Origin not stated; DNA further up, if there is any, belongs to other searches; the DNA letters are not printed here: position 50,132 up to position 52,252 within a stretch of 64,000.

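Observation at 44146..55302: Secretin-less type IV pilus-like machine built from two convergent operons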

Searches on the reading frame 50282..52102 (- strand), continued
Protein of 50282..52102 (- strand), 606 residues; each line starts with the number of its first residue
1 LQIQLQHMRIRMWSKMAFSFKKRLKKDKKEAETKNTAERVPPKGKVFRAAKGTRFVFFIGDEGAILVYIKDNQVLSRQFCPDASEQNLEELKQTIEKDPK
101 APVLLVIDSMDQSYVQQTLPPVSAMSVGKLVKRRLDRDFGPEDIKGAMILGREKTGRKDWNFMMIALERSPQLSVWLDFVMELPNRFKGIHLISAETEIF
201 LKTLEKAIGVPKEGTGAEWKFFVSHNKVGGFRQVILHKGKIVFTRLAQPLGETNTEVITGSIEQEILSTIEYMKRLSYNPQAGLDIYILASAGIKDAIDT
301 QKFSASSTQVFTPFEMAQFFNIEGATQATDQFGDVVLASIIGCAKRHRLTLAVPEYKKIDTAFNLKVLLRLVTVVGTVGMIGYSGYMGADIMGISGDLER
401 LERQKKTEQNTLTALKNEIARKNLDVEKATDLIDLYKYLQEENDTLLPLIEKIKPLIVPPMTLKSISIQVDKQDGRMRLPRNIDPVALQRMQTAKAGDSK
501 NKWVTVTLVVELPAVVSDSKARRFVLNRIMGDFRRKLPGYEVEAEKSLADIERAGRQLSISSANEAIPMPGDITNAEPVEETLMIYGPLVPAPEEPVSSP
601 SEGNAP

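Call 91: find_homologous_proteins(query=L084:4983-7052:-, max_evalue=1e-10)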
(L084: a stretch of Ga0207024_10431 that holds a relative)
Query L084:4983-7052:- (689 aa): 512 proteins with E <= 1e-10 among 8000 candidates; the best 120 are listed.
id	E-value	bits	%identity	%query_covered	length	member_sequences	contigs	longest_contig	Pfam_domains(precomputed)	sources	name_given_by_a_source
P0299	2.4e-262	890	73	50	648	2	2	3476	PF07655.19,PF00263.27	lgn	-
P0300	2.3e-231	788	58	99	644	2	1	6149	PF00263.27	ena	-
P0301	4.1e-231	787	65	27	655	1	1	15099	PF07655.19,PF00263.27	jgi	-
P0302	5.1e-229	780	54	99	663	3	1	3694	PF07655.19,PF00263.27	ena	-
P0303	5.3e-222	757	55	99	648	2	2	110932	PF07655.19,PF00263.27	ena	-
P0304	2.7e-216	738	59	49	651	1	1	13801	PF07655.19,PF00263.27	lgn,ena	-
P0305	9.0e-215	733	52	99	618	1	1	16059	PF07655.19,PF00263.27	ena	-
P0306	1.3e-214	733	55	99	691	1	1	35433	PF07655.19,PF00263.27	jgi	jgi:MSHA biogenesis protein MshL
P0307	1.6e-211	722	54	95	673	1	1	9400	PF07655.19,PF00263.27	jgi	-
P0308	1.7e-208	712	52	99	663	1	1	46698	PF07655.19,PF00263.27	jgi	jgi:MSHA type pilus biogenesis protein MshL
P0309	6.5e-208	710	55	49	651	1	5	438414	PF07655.19,PF00263.27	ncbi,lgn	-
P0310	1.7e-207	709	54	95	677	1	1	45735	PF07655.19,PF00263.27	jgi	-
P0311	3.2e-207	708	52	99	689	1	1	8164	PF00263.27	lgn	-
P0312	2.9e-205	702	54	42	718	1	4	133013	PF00263.27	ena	-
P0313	7.6e-205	700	62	49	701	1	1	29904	PF00263.27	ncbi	-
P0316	5.4e-203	694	52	99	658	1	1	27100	PF07655.19,PF00263.27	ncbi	-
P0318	3.1e-202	692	53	64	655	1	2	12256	PF07655.19,PF00263.27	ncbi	-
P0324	3.0e-201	688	51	99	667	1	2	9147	PF07655.19,PF00263.27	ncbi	-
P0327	4.0e-199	681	51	99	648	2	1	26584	PF07655.19,PF00263.27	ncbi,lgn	-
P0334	3.0e-196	672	49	98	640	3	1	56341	PF00263.27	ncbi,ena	-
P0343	6.1e-191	654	53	64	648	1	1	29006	PF07655.19,PF00263.27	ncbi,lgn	ncbi:MAG: secretin N-terminal domain-containing protein [Rickettsiales bacterium]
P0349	2.9e-189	649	50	99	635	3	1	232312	PF00263.27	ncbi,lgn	-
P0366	3.7e-184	632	50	99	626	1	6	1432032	PF07655.19,PF00263.27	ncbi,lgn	ncbi:MAG: secretin N-terminal domain-containing protein [Rickettsiales bacterium]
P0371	4.5e-183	628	47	37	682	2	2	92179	PF07655.19,PF00263.27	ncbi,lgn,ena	-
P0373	1.3e-182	627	48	99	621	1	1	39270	PF07655.19,PF00263.27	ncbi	-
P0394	2.3e-175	603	47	100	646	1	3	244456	PF07655.19,PF00263.27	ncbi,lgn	-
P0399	2.8e-174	599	46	98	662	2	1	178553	PF00263.27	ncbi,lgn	-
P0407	9.3e-173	594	47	98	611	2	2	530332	PF07655.19,PF00263.27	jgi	-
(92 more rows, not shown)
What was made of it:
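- On MSHA pilus: JGI names homologues MshL (call 91).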

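Call 92: search_protein_families(library=pfam, proteins=[L084:4983-7052:-, L084:7106-7633:-, L084:4177-4902:+, L084:3216-4172:+], max_evalue=0.01)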
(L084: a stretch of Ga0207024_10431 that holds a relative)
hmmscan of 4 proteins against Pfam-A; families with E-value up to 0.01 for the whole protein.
L084:4983-7052:- (689 aa): 3 families
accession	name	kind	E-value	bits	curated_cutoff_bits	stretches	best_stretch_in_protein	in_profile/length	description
PF00263.26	Secretin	-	5.7e-31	107.8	27.5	1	460-664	2-169/169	Bacterial type II and III secretion system protein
PF16344.10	FecR_C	-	2.3e-05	24.7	24.4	1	99-158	5-67/70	FecR, C-terminal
PF07655.18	Secretin_N_2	-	0.0011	19.9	23.4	1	197-272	18-83/91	Secretin N-terminal domain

L084:7106-7633:- (175 aa): 4 families
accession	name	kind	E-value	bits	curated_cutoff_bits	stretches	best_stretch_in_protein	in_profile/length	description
PF03232.19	COQ7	-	1.2e-61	207.7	23.5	1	6-172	2-169/169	Ubiquinone biosynthesis protein COQ7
PF02915.23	Rubrerythrin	-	5e-06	27.4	22.8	1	15-141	7-135/137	Rubrerythrin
PF13668.12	Ferritin_2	-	0.0013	19.3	24.7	0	35-90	39-85/138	Ferritin-like domain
PF11860.13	Muramidase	-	0.0032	18.2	22.3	0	18-64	90-137/175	N-acetylmuramidase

L084:4177-4902:+ (241 aa): 3 families
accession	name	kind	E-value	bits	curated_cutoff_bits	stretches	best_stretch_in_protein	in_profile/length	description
PF00005.33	ABC_tran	-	1.6e-21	77.7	25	1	21-161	1-136/137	ABC transporter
PF13304.12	AAA_21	-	6.1e-16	59.8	27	2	131-192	235-299/304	AAA domain, putative AbiEii toxin, Type IV TA system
PF13401.12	AAA_22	-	0.0037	18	27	1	36-86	10-59/130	AAA domain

L084:3216-4172:+ (318 aa): 1 family
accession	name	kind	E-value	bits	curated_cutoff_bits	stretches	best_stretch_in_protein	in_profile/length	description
PF24106.1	Beta-prop_EDC4L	-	0.0081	15.7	27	0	162-218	28-83/375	EDC4-like protein pdc1 beta-propeller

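Call 93: find_encoding_contigs(protein=P0309, flank=10000, max_places=5)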
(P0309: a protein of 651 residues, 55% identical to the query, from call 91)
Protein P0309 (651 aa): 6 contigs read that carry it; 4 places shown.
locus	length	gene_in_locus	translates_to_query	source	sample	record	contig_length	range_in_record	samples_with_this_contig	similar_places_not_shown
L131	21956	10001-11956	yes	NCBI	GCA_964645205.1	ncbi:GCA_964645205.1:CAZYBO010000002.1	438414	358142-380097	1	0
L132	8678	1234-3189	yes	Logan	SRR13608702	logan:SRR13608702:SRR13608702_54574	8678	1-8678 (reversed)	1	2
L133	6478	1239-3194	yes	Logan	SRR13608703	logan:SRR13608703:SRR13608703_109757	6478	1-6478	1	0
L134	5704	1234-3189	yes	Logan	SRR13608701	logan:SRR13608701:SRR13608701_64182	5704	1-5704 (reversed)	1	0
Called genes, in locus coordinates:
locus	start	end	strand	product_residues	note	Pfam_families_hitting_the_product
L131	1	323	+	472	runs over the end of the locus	PF22694:CtpB_N-like, PF00595:PDZ, PF13180:PDZ_2, PF17820:PDZ_6, PF03572:Peptidase_S41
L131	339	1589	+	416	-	PF04748:Polysacc_deac_2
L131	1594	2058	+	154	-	PF00293:NUDIX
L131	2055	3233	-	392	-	PF00999:Na_H_Exchanger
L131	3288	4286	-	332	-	PF00459:Inositol_P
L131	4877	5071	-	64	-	PF09957:VapB_antitoxin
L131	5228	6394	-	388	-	PF11563:Protoglobin, PF00015:MCPsignal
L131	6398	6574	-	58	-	PF11563:Protoglobin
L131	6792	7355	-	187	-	-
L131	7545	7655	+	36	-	-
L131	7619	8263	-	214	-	PF13529:Peptidase_C39_2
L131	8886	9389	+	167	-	PF02600:DsbB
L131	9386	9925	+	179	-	PF02915:Rubrerythrin (weak), PF03232:COQ7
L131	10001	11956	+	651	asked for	PF07655:Secretin_N_2, PF00263:Secretin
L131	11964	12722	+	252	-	-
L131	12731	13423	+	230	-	-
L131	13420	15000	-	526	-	PF25046:DUF7790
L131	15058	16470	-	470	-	PF03060:NMO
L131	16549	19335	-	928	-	PF02739:5_3_exonuc_N, PF22619:DNA_polI_exo1 (faint), PF01367:5_3_exonuc, PF01612:DNA_pol_A_exo1, PF00476:DNA_pol_A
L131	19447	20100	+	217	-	PF02230:Abhydrolase_2, PF00561:Abhydrolase_1, PF03959:FSH1 (faint), PF01738:DLH (weak), PF00326:Peptidase_S9 (weak)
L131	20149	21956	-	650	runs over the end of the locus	-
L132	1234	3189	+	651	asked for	PF07655:Secretin_N_2, PF00263:Secretin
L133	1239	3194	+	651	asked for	PF07655:Secretin_N_2, PF00263:Secretin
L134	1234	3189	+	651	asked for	PF07655:Secretin_N_2, PF00263:Secretin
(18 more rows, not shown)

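Call 94: list_cluster_members(proteins=[P0313, P0316, P0318, P0324, P0327, P0334, P0371, P0373, P0394, P0399])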
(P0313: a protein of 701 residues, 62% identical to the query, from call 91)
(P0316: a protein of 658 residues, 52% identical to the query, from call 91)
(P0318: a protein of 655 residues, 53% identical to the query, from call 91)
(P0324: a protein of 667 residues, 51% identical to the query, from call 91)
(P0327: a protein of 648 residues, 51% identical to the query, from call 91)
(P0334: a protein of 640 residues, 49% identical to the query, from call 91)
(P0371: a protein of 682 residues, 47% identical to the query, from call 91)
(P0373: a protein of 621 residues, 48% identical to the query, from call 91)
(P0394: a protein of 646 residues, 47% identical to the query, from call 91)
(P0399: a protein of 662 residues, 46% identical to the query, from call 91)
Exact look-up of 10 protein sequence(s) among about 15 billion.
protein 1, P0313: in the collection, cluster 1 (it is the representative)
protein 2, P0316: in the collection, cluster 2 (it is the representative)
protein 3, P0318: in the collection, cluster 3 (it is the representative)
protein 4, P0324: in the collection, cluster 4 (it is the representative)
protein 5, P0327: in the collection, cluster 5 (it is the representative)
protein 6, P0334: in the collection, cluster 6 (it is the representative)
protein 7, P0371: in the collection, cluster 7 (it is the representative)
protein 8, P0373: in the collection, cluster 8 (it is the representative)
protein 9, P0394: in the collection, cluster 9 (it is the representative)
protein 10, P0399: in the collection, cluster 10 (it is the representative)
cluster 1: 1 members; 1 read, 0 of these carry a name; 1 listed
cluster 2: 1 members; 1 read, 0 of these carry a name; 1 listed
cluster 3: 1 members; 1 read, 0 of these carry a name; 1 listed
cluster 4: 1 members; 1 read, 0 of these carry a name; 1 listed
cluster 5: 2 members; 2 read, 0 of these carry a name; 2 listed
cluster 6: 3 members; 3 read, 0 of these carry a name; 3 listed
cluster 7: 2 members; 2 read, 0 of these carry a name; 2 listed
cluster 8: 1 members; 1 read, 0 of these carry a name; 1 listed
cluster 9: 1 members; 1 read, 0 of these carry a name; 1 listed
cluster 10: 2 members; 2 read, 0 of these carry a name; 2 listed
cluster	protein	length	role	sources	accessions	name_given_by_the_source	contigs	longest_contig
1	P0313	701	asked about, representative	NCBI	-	-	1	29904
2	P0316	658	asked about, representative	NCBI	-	-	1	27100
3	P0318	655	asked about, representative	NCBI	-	-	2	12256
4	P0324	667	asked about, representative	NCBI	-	-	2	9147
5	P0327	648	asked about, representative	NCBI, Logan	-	-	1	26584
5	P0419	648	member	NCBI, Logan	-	-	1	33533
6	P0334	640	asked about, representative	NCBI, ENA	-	-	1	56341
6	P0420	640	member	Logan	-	-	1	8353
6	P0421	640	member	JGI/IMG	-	-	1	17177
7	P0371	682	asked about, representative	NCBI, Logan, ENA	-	-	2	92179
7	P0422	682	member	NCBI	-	-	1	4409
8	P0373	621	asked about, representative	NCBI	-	-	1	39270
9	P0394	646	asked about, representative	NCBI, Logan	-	-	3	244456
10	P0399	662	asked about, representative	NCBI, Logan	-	-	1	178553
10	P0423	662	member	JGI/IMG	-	-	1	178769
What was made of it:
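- Tried and rejected: A second cluster look-up returned no accessions (call 94).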

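Call 95: find_encoding_contigs(protein=P0366, flank=6000, max_places=6)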
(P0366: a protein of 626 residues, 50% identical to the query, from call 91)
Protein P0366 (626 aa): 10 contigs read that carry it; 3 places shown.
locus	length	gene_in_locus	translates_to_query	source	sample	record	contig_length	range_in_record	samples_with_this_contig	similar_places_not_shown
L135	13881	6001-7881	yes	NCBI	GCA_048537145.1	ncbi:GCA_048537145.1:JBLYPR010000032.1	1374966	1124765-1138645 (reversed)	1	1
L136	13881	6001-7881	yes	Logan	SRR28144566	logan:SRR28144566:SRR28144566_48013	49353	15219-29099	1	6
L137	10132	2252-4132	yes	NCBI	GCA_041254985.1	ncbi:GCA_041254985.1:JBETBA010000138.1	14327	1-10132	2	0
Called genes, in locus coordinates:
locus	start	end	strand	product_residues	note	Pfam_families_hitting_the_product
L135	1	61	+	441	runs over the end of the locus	PF22694:CtpB_N-like, PF00595:PDZ (weak), PF13180:PDZ_2, PF17820:PDZ_6, PF03572:Peptidase_S41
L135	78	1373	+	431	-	PF04748:Polysacc_deac_2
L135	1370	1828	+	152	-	PF00293:NUDIX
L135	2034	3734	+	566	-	PF08447:PAS_3, PF08448:PAS_4, PF13426:PAS_9, PF08447:PAS_3, PF08448:PAS_4, PF13426:PAS_9, PF08448:PAS_4, PF08447:PAS_3, +5 more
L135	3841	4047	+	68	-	PF04102:SlyX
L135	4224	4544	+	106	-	PF00893:Multi_Drug_Res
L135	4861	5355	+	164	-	PF02600:DsbB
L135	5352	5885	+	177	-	PF03232:COQ7, PF02915:Rubrerythrin (weak)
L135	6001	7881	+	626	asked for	PF07655:Secretin_N_2, PF00263:Secretin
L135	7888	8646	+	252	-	-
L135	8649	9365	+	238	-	-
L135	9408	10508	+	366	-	PF00165:HTH_AraC (faint), PF12833:HTH_18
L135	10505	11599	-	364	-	-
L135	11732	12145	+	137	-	-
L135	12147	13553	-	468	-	PF03060:NMO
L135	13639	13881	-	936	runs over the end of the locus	PF02739:5_3_exonuc_N, PF01367:5_3_exonuc, PF01612:DNA_pol_A_exo1, PF22619:DNA_polI_exo1 (faint), PF00476:DNA_pol_A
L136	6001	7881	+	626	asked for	PF07655:Secretin_N_2, PF00263:Secretin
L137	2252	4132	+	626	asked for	PF07655:Secretin_N_2, PF00263:Secretin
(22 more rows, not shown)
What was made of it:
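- An MshL-like secretin is encoded in the same assemblies and read set as the window (call 95).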

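Call 96: find_encoding_contigs(protein=P0343, flank=6000, max_places=6)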
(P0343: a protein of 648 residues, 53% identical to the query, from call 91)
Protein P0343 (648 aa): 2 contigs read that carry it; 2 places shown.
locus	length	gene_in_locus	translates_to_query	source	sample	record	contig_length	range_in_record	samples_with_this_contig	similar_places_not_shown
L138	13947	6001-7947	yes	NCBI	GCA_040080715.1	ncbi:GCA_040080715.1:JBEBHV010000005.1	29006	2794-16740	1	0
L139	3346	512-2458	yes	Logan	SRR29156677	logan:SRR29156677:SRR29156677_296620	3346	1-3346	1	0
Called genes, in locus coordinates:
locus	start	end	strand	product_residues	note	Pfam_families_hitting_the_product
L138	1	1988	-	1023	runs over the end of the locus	PF00311:PEPcase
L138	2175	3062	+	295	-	PF13489:Methyltransf_23, PF08241:Methyltransf_11, PF08242:Methyltransf_12 (weak), PF13649:Methyltransf_25, PF13847:Methyltransf_31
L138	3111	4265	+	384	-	PF12704:MacB_PCD, PF02687:FtsX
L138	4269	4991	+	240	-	PF00005:ABC_tran, PF02463:SMC_N (faint), PF13304:AAA_21 (faint)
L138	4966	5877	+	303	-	PF25919:BSH_CusB (faint), PF00364:Biotin_lipoyl (faint), PF25917:BSH_RND, PF25973:BSH_CzcB (weak), PF25984:BSH_YknX (faint)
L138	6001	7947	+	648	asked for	PF07655:Secretin_N_2 (weak), PF00263:Secretin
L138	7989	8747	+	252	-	-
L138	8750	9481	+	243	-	-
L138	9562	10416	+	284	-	PF01571:GCV_T (weak), PF25455:Beta-barrel_CAF17_C (weak)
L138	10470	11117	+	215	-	PF02622:DUF179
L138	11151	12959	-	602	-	PF07167:PhaC_N, PF00561:Abhydrolase_1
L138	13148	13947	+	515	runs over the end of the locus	-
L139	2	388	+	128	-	?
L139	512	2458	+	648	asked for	PF07655:Secretin_N_2 (weak), PF00263:Secretin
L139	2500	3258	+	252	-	-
